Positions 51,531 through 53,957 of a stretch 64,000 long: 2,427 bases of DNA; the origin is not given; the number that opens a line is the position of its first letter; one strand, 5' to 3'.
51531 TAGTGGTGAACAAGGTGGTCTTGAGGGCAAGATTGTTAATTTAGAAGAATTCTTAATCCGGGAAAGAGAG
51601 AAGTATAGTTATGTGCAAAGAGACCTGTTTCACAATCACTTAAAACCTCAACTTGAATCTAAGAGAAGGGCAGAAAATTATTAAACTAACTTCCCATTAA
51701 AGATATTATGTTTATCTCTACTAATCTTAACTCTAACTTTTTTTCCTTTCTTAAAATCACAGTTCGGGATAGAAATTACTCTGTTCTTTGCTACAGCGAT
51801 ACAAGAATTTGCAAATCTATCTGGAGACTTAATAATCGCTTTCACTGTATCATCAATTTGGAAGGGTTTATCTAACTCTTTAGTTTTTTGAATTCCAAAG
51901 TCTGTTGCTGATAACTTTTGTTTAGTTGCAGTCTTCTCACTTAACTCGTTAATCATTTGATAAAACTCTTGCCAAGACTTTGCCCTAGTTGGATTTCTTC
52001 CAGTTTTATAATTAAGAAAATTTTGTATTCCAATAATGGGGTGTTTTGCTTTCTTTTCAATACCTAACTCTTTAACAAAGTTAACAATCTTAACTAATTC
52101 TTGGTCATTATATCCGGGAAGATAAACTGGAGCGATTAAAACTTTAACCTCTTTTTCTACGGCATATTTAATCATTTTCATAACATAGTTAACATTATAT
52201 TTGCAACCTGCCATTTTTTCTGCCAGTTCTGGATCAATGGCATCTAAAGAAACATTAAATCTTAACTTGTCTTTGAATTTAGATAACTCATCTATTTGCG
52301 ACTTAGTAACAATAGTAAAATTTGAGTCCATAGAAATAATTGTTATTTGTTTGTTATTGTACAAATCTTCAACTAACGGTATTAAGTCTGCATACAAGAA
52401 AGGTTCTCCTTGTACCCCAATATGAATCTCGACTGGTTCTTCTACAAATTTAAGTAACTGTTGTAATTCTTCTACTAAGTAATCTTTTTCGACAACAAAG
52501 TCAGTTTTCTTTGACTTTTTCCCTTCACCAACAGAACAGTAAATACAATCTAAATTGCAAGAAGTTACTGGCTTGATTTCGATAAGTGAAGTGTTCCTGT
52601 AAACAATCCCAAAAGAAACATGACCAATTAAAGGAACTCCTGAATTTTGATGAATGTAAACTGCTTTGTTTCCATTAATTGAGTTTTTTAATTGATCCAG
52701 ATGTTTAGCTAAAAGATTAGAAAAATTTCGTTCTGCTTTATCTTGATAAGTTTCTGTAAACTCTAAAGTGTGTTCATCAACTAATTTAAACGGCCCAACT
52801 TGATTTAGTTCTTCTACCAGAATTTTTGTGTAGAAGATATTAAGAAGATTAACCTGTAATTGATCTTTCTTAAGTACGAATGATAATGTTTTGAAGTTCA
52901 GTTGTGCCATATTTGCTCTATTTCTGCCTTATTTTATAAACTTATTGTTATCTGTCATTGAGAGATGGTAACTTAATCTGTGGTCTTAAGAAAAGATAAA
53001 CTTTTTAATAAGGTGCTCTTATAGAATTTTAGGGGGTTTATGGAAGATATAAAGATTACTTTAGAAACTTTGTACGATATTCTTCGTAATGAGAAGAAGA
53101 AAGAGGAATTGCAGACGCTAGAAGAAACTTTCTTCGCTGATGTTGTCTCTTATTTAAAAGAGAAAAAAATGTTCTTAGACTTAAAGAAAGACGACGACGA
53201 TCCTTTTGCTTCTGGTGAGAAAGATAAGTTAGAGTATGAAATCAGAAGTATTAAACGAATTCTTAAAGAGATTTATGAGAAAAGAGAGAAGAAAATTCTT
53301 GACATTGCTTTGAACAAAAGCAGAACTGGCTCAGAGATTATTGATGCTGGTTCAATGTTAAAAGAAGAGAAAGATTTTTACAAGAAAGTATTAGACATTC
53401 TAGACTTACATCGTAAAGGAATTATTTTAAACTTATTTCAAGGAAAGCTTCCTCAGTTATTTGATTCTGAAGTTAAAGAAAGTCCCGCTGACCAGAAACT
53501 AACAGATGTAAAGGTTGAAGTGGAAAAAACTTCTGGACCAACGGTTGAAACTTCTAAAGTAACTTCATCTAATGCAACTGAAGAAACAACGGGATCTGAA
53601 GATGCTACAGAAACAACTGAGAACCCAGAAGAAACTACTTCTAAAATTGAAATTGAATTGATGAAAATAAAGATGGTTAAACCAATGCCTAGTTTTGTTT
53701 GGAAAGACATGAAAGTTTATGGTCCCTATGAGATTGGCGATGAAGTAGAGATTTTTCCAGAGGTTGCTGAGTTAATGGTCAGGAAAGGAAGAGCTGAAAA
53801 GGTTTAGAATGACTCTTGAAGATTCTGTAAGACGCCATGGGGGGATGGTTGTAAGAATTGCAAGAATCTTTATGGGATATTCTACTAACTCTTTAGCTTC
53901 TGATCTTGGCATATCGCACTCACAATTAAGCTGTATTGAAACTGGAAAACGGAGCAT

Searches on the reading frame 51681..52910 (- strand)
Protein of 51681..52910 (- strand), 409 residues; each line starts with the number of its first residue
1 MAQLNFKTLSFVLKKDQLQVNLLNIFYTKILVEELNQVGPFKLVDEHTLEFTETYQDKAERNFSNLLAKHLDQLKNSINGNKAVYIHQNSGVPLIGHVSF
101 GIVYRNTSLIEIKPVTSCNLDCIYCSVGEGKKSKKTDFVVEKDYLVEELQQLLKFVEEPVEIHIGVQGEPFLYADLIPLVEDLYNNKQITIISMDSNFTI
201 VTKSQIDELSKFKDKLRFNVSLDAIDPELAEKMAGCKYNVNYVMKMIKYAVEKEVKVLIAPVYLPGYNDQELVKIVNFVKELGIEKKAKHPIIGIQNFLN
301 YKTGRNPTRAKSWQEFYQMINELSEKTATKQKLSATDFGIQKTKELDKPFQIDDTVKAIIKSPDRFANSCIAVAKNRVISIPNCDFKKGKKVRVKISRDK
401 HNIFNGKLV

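Call 52: search_protein_families(library=pfam, proteins=[window:51681-52910:-], max_evalue=0.001)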
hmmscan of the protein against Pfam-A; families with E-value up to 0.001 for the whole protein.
window:51681-52910:- (409 aa): 2 families
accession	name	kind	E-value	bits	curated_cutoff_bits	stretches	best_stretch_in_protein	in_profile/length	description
PF04055.27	Radical_SAM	-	5.4e-23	82.4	29.5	1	114-279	3-166/166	Radical SAM superfamily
PF19238.5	Radical_SAM_2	-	2.7e-05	24.3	26.7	0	196-273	56-134/151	Radical SAM-like domain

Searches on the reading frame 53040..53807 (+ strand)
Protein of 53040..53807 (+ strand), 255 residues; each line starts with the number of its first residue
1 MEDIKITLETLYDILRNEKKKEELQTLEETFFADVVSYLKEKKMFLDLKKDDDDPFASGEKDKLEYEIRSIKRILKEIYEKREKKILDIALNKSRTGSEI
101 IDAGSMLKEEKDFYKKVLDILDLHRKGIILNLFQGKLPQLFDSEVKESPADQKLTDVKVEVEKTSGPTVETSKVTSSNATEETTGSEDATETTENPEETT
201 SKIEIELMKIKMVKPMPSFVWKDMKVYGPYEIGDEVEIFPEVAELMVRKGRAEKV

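Call 52: search_protein_families(library=pfam, proteins=[window:53040-53807:+], max_evalue=0.001)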
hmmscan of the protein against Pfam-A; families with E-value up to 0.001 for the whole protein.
window:53040-53807:+ (255 aa): 2 families
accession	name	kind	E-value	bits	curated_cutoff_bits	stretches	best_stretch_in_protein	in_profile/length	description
PF22090.1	Gins51_C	-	9.3e-10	38.6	27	1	209-255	2-48/48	Gins51, C-terminal domain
PF05916.17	Sld5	-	0.00034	21.2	22.3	1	36-126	24-99/102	GINS complex protein helical bundle domain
